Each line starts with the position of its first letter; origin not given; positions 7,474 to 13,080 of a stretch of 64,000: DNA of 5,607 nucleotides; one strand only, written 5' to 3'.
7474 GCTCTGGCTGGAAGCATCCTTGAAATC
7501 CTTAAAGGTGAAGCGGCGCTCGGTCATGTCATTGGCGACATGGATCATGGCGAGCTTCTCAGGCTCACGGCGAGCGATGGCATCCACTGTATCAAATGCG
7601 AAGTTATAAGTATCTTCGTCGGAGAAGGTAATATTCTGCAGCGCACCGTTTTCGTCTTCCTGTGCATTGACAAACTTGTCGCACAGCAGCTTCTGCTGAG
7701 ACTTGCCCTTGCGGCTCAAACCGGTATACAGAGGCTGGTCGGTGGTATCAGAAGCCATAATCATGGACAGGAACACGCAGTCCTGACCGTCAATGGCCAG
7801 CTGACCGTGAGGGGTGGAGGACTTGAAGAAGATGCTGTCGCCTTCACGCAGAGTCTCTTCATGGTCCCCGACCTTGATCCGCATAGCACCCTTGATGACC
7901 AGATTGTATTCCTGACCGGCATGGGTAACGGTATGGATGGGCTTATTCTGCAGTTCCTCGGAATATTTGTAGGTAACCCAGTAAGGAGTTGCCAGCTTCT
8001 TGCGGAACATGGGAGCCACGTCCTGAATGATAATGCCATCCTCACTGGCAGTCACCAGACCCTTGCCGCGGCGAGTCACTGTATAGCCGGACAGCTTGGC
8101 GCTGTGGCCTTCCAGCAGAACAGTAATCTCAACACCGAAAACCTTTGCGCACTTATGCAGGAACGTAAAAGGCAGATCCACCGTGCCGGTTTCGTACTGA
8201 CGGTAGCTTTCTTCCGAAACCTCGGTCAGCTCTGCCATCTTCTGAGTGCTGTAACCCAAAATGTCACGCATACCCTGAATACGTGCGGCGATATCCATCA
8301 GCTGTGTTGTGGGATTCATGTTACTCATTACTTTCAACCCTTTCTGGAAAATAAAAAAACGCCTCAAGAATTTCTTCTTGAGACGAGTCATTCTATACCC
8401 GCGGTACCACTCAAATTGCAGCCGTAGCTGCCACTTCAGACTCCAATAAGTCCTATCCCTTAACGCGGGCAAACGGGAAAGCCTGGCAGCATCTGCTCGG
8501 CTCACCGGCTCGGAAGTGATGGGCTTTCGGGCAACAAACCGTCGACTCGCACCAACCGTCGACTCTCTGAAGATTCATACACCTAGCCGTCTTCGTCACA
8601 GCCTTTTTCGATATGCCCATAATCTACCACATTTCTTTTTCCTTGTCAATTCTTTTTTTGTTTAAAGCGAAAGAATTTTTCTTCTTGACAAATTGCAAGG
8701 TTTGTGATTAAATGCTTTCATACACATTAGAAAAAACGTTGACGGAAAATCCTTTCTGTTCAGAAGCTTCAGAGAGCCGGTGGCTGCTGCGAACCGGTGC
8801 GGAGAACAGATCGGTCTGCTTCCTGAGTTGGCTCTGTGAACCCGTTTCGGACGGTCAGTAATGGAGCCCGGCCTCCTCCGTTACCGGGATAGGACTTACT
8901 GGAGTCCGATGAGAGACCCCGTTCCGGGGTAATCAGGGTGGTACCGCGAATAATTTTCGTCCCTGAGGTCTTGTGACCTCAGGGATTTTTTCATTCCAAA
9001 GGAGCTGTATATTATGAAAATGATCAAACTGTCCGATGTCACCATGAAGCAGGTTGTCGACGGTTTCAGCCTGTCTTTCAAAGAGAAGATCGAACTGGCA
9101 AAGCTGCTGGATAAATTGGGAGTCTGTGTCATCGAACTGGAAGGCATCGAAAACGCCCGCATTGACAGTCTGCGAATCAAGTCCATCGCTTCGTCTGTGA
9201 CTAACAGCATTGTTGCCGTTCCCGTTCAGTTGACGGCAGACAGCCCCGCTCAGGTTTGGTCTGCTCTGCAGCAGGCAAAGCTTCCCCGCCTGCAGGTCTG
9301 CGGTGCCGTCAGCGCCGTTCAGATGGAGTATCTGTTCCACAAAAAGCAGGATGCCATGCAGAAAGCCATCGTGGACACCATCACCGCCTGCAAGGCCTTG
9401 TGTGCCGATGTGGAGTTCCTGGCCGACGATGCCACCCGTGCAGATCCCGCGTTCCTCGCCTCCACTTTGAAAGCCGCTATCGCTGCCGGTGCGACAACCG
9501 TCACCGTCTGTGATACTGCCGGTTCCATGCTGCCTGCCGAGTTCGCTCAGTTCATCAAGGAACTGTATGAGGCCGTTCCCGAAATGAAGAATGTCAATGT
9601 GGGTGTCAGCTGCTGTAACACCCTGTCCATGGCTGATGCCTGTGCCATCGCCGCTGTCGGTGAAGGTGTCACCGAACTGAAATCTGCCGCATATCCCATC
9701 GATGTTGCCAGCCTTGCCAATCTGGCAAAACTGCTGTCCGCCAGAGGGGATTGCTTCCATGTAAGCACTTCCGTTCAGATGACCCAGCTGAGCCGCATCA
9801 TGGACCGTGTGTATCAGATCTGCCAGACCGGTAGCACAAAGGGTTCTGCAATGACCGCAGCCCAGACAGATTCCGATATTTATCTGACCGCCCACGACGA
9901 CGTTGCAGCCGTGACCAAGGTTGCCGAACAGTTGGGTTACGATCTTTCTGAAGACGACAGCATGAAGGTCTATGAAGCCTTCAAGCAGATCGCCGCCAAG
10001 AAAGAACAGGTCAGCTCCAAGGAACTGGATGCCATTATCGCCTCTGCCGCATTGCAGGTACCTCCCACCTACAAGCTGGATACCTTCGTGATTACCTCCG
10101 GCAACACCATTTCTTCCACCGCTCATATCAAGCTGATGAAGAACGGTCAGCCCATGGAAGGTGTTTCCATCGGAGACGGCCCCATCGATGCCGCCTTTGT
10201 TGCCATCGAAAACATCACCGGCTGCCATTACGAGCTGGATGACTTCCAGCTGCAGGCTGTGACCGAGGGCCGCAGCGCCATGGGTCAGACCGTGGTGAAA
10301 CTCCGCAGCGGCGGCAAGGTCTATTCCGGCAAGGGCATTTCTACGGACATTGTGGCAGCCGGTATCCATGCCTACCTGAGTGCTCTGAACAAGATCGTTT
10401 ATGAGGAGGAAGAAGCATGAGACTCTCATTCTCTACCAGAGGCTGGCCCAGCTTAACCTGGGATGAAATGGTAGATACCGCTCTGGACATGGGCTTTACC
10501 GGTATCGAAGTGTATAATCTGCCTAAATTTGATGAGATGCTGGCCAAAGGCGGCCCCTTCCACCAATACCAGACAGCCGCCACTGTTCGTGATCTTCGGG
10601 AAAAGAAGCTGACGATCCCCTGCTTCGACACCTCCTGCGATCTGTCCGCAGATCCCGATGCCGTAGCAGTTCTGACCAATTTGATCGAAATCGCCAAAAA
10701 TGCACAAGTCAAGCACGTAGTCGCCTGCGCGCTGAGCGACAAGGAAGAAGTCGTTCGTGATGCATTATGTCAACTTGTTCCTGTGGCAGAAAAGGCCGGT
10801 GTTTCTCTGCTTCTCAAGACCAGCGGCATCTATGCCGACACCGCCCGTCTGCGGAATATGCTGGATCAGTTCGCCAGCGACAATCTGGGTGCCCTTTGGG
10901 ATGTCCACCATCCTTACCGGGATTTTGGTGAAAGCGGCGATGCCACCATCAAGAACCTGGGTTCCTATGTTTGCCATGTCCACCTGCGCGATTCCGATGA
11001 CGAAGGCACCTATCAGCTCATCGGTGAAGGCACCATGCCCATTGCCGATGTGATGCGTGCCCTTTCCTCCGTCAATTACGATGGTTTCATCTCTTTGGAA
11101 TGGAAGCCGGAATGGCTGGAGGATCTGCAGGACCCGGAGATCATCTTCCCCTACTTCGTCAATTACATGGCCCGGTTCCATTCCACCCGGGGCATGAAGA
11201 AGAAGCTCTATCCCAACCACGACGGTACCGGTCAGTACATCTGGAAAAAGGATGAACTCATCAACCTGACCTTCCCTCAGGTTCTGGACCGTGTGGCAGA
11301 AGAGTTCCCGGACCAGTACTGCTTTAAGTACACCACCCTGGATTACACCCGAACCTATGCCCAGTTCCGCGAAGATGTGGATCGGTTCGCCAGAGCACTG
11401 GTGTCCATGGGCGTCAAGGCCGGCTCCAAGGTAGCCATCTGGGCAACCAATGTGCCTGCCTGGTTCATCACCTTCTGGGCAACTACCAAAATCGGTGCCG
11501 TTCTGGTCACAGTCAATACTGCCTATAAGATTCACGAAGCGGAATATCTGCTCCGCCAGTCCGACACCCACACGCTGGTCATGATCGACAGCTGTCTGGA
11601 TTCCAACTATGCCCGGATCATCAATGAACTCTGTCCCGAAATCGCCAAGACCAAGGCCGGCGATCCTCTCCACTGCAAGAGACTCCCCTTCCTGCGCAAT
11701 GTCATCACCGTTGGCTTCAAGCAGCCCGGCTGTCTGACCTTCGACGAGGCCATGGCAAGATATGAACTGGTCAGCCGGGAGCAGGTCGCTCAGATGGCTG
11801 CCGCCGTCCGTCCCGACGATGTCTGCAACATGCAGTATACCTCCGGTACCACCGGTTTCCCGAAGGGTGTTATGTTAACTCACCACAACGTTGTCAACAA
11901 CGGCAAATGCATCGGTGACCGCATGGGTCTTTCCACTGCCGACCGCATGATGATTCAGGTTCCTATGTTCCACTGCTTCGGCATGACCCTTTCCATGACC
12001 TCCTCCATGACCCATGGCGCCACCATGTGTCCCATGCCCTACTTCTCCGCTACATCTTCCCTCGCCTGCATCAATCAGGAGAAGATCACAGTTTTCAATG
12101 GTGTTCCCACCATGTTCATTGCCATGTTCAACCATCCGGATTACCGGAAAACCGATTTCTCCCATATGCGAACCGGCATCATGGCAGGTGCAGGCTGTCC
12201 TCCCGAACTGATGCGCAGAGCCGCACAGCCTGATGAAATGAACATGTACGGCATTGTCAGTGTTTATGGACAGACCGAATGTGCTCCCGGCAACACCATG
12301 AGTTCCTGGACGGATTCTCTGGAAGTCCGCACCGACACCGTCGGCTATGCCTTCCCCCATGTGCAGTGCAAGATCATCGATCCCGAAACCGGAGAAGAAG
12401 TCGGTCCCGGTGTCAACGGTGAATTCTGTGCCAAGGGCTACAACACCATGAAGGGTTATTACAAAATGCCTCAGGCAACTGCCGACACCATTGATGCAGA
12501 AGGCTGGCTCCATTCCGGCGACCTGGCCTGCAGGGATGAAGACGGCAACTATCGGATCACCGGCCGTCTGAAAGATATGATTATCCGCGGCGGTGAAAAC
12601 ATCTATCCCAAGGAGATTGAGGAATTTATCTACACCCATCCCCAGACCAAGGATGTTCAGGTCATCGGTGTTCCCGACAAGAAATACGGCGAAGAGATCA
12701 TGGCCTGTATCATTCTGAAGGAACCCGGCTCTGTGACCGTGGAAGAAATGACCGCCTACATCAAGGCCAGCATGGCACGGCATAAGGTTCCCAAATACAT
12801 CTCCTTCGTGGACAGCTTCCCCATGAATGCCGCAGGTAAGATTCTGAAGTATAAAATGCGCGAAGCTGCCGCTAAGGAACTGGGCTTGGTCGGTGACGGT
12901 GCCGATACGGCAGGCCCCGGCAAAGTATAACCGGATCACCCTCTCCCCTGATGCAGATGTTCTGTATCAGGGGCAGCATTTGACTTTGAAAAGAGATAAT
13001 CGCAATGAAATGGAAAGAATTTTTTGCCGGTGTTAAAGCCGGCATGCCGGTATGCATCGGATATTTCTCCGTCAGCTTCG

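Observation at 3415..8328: Two tandem paralogous synthetases each carry a complete XRE-HTH + cupin one-component-regulator module fused to the catalytic domain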

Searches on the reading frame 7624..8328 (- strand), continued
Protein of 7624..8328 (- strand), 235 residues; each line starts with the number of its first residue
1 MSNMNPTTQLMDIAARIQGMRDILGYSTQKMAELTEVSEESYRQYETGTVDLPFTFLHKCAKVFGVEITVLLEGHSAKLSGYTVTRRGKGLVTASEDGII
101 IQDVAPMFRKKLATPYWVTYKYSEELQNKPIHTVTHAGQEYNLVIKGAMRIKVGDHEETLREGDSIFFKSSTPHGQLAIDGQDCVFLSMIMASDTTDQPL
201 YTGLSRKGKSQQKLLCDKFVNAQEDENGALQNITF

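Call 58: fold_search(model_id=the predicted structure, library=pdb)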
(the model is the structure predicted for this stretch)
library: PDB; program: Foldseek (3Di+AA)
matches with E <= 10: 1936; with E <= 0.001: 740
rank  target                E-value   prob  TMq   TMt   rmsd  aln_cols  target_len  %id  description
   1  1y9q                  2.4e-14  1.00  0.65  0.72   5.4       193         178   20  Crystal Structure of HTH_3 family Transcriptional Regulator from Vibrio cholerae (released 2005-01-04)
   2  1zz9_C                2.4e-14  1.00  0.47  0.49  11.3       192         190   21  Crystal Structure of FeII HppE (released 2005-07-26)
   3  2bnm_A                5.9e-14  1.00  0.49  0.50  11.3       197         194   20  The structure of Hydroxypropylphosphonic acid epoxidase from S. wedmorenis. (released 2005-10-05)
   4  1zz9_A                6.3e-14  1.00  0.45  0.47  11.3       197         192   21  Crystal Structure of FeII HppE (released 2005-07-26)
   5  1zz8_A                8.5e-14  1.00  0.48  0.50  11.6       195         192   20  Crystal Structure of FeII HppE in Complex with Substrate Form 2 (released 2005-07-26)
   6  2bno_A                9.1e-14  1.00  0.49  0.51  11.4       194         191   21  The structure of Hydroxypropylphosphonic acid epoxidase from S. wedmorenis. (released 2005-10-05)
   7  4j1x_C                9.6e-14  1.00  0.48  0.49  11.5       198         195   20  Crystal Structure of Fe(II)-HppE with alternative substrate (S)-1-HPP (released 2013-04-03)
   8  1zzb_A                9.6e-14  1.00  0.44  0.49  11.5       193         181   20  Crystal Structure of CoII HppE in Complex with Substrate (released 2005-07-26)
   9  1zz8_B                1.2e-13  1.00  0.49  0.50  11.6       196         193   20  Crystal Structure of FeII HppE in Complex with Substrate Form 2 (released 2005-07-26)
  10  1zz6_A                1.4e-13  1.00  0.46  0.50  11.8       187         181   19  Crystal Structure of Apo-HppE (released 2005-07-26)
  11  1zzc_B                2.9e-13  1.00  0.42  0.46  11.4       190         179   20  Crystal Structure of CoII HppE in Complex with Tris Buffer (released 2005-07-26)
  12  2bnn_B                3.3e-13  1.00  0.48  0.51  11.0       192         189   20  The structure of Hydroxypropylphosphonic acid epoxidase from S. wedmorenis in complex with fosfomycin (released 2005-10-05)
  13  1zzc_A                3.7e-13  1.00  0.43  0.48  11.3       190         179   19  Crystal Structure of CoII HppE in Complex with Tris Buffer (released 2005-07-26)
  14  1zz6_B                4.2e-13  1.00  0.45  0.49  12.1       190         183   19  Crystal Structure of Apo-HppE (released 2005-07-26)
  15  1zz7_A                4.7e-13  1.00  0.41  0.46  11.4       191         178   20  Crystal Structure of FeII HppE in Complex with Substrate form 1 (released 2005-07-26)
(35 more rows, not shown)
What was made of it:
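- On XRE-cupin transcription factors: 1y9q has TM 0.65-0.72 (call 58).
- On HppE-like HTH-cupin enzymes: TM 0.41-0.49 and rmsd around 11 Å (call 58).
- The closest structure is the XRE-cupin regulator-type protein 1y9q (TM 0.65-0.72, call 58). Foldseek hits to HppE, Psf4, HEPD and MPnS have E around 1e-14 to 1e-8 (call 58).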

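Call 70: find_encoding_contigs(protein=P0165, flank=8000, max_places=4)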
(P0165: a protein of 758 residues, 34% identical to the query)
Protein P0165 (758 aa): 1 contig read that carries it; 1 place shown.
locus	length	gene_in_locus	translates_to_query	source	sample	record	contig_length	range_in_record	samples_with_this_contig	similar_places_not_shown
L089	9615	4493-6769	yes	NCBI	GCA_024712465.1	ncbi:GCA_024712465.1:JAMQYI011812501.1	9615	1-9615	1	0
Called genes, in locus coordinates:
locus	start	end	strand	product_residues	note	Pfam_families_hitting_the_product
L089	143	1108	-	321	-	PF20030:bpMoxR, PF00004:AAA (weak), PF07726:AAA_3, PF07728:AAA_5, PF17863:AAA_lid_2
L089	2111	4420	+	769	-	PF13560:HTH_31 (weak), PF07883:Cupin_2, PF00501:AMP-binding, PF13193:AMP-binding_C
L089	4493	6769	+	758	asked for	PF07883:Cupin_2, PF00501:AMP-binding, PF13193:AMP-binding_C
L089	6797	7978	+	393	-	PF00155:Aminotran_1_2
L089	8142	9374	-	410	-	PF12832:MFS_1_like, PF07690:MFS_1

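Call 71: find_encoding_contigs(protein=P0132, flank=8000, max_places=4)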
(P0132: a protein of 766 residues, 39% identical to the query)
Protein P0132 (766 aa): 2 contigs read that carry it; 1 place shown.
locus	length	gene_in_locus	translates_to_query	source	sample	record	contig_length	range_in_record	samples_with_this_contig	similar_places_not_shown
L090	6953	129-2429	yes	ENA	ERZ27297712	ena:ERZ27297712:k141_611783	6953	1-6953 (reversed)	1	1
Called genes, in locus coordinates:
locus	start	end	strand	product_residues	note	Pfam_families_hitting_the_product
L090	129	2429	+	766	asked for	PF01381:HTH_3, PF12844:HTH_19 (weak), PF13560:HTH_31, PF07883:Cupin_2, PF00501:AMP-binding, PF13193:AMP-binding_C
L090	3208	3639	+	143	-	-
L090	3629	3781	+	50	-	-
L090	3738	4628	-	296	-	PF12833:HTH_18, PF00165:HTH_AraC (weak)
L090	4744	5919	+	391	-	PF02746:MR_MLE_N, PF13378:MR_MLE_C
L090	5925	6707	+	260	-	PF00106:adh_short, PF08659:KR, PF23441:SDR, PF13561:adh_short_C2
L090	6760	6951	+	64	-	?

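Call 78: find_related_loci(query=A6, collection=metagenome_contigs, flank=4000)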
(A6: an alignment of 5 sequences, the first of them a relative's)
Query A6 (190 aa) in metagenome_contigs; peptide patterns used: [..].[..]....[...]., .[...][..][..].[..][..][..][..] (x = any residue, [..] = any of these).
600 stretches matched a pattern (row limit reached: there are more); 526 encode a relative of the query (tblastn E <= 1e-3); the best 80 are kept; 80 distinct loci.
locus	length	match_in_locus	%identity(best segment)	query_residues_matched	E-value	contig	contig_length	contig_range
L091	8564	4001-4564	82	1-188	3e-103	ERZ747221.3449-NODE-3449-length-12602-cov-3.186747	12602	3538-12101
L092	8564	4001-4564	82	1-188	3e-103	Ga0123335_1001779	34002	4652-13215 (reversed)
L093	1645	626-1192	61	1-189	7e-85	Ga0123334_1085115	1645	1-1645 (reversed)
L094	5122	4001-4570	58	1-190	2e-75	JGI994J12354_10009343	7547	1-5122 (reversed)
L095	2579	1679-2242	59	1-188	5e-76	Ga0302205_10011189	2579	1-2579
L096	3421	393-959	58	1-189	7e-74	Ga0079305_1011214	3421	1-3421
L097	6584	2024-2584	58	1-187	2e-73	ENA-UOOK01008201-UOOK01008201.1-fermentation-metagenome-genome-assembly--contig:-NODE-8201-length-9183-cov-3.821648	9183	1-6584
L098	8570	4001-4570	58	2-190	2e-72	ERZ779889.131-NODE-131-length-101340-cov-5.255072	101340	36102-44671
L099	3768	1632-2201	56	1-190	2e-72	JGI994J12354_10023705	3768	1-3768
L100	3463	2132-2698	59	1-189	3e-72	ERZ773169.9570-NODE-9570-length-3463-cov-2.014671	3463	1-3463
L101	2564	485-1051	57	1-189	2e-73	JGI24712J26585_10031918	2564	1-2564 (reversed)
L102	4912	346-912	59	1-189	4e-72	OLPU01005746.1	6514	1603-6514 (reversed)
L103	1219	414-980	59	1-189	6e-77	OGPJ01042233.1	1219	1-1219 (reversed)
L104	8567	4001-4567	59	1-189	4e-72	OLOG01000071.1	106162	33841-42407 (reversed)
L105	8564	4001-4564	56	1-188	5e-72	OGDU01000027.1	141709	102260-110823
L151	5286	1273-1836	55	1-188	3e-67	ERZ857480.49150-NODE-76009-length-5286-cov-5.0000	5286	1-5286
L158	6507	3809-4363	54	4-188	9e-67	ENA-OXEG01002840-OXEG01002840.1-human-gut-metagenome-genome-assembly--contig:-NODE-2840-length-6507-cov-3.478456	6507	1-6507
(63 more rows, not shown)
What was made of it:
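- Tried and rejected: I repeated it with a narrower alignment of standalone modules (call 78).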

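Call 94: search_protein_families(library=pfam, proteins=[L151:1845-2990:+, L151:2947-3681:+, L151:387-1010:-, L158:3961-5454:+, L158:381-1973:+, L158:5444-6394:-], max_evalue=0.001)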
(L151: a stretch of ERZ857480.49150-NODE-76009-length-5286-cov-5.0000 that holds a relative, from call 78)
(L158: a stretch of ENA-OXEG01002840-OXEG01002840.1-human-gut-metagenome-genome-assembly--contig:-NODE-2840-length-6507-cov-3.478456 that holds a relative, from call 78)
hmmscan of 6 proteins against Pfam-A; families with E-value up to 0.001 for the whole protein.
L151:1845-2990:+ (381 aa): 1 family
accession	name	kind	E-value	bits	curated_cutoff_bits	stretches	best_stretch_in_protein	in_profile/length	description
PF04932.20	Wzy_C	-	2.6e-14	53.7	31.7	1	186-310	2-149/149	O-Antigen ligase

L151:2947-3681:+ (244 aa): 2 families
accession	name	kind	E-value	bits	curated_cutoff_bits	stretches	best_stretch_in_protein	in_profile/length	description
PF00707.27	IF3_C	-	2.3e-36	124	34.8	1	156-241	1-86/86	Translation initiation factor IF-3, C-terminal domain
PF05198.21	IF3_N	-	9.6e-35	119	26.9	1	80-149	1-70/70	Translation initiation factor IF-3, N-terminal domain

L151:387-1010:- (207 aa): 1 family
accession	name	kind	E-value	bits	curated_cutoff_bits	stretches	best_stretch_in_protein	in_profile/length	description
PF01613.24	Flavin_Reduct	-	3.2e-26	92.7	27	1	14-171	5-151/153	Flavin reductase like domain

L158:3961-5454:+ (497 aa): 0 families

L158:381-1973:+ (530 aa): 0 families

L158:5444-6394:- (316 aa): 2 families
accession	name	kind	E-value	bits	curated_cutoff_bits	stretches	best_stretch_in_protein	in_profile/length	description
PF00126.33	HTH_1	-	2.7e-17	62.9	26.6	1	4-61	2-59/60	Bacterial regulatory helix-turn-helix protein, lysR family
PF03466.25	LysR_substrate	-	0.00091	19.1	28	0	115-199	31-105/209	LysR substrate binding domain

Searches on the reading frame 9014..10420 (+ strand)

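Call 53: search_protein_families(library=pfam, proteins=[window:9014-10420:+], max_evalue=0.001)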
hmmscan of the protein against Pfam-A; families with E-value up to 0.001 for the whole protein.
window:9014-10420:+ (468 aa): 2 families
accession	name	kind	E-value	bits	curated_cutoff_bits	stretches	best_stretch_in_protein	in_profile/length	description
PF08502.15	LeuA_dimer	-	1.7e-31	109.3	24.9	1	332-461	1-130/131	LeuA allosteric (dimerisation) domain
PF00682.25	HMGL-like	-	1.5e-30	106.9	29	1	18-228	18-222/260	HMGL-like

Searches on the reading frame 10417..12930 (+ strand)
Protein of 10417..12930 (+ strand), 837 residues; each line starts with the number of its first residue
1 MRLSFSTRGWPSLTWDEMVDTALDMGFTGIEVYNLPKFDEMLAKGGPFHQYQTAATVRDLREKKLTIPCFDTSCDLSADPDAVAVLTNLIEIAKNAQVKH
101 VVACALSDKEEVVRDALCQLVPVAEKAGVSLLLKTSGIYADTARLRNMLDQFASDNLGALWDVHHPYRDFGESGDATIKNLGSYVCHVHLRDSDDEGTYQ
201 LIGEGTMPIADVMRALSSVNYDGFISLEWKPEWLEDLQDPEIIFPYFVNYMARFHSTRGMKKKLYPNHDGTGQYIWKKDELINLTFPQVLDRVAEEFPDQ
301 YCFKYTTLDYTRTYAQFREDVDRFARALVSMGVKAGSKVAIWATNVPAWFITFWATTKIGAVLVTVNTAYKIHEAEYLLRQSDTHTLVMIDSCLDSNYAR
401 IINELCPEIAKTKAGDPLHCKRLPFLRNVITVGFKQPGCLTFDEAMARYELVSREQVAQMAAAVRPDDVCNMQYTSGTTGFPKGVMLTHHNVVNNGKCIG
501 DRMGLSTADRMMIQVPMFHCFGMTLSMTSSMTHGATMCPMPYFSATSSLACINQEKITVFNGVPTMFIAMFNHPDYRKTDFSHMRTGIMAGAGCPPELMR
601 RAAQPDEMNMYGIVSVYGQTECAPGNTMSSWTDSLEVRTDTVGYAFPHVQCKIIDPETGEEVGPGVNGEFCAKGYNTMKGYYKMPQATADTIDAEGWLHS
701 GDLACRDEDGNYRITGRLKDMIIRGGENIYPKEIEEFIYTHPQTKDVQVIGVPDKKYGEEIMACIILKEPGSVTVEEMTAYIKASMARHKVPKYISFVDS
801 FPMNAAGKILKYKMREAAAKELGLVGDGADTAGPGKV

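Call 53: search_protein_families(library=pfam, proteins=[window:10417-12930:+], max_evalue=0.001)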
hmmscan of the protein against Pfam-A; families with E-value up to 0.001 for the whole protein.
window:10417-12930:+ (837 aa): 3 families
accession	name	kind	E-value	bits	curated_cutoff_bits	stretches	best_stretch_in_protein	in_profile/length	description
PF00501.34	AMP-binding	-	2.9e-91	306.6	29.9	1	291-682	2-384/384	AMP-binding enzyme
PF01261.30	AP_endonuc_2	-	4.9e-23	82.5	31.1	1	20-232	2-232/249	Xylose isomerase-like TIM barrel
PF13193.12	AMP-binding_C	-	1.6e-15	58.2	24.5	1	733-808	1-76/76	AMP-binding enzyme C-terminal domain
